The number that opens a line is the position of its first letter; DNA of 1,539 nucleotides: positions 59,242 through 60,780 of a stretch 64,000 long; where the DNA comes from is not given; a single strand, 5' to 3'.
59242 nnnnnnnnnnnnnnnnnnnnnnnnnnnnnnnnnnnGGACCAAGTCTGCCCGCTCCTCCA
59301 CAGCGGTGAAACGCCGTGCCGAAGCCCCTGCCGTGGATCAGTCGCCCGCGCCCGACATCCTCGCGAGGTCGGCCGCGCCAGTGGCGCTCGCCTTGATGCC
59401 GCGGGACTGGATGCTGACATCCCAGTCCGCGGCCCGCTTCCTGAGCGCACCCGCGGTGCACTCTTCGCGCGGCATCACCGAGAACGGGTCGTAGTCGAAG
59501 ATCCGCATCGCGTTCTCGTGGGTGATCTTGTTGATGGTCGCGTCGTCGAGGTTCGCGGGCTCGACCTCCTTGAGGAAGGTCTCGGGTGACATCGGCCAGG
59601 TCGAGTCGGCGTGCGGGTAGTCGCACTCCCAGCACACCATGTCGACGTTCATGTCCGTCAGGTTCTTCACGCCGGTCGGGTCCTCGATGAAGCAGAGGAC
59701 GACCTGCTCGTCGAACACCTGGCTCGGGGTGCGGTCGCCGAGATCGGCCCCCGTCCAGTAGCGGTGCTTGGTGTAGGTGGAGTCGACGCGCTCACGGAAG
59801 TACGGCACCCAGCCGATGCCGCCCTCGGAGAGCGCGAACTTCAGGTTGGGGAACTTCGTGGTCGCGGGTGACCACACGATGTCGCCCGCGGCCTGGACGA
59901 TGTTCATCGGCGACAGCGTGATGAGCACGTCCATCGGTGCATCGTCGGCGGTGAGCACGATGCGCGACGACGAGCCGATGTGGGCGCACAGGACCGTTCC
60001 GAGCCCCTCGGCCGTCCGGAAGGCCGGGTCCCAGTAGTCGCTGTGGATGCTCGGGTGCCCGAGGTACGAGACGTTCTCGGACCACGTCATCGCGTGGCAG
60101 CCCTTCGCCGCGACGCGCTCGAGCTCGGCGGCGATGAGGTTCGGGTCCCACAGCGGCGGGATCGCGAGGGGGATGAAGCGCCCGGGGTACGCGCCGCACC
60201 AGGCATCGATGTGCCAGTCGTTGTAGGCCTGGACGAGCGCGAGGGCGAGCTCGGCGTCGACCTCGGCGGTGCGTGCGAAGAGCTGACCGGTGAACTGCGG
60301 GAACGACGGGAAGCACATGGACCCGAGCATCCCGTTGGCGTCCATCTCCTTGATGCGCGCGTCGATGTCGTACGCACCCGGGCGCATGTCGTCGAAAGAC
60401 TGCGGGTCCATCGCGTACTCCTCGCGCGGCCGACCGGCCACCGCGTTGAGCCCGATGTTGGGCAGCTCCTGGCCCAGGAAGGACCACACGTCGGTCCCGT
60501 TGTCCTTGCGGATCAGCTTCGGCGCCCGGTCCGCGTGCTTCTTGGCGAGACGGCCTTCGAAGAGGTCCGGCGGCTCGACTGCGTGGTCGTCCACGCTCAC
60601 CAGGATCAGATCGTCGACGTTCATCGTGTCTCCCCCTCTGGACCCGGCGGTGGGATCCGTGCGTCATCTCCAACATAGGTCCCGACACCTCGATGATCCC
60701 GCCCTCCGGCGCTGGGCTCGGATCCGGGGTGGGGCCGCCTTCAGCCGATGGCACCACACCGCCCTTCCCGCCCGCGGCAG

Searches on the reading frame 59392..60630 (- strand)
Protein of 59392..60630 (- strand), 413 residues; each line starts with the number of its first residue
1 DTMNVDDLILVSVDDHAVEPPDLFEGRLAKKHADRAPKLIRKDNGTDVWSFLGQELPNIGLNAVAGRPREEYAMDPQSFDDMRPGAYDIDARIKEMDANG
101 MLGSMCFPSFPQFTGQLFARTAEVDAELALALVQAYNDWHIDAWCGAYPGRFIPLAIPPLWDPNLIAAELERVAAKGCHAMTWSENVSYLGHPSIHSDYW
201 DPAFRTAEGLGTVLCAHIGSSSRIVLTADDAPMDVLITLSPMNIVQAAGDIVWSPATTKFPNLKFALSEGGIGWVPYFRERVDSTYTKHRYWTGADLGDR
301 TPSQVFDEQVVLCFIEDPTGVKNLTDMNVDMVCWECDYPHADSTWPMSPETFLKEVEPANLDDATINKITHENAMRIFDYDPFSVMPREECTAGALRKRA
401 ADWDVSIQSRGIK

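Call 19: search_protein_families(library=pfam, proteins=[window:59392-60630:-], max_evalue=0.001)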
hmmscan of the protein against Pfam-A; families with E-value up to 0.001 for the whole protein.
window:59392-60630:- (413 aa): 1 family
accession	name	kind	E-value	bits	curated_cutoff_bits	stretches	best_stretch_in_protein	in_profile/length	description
PF04909.20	Amidohydro_2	-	2e-23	84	26.4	1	77-379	11-288/289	Amidohydrolase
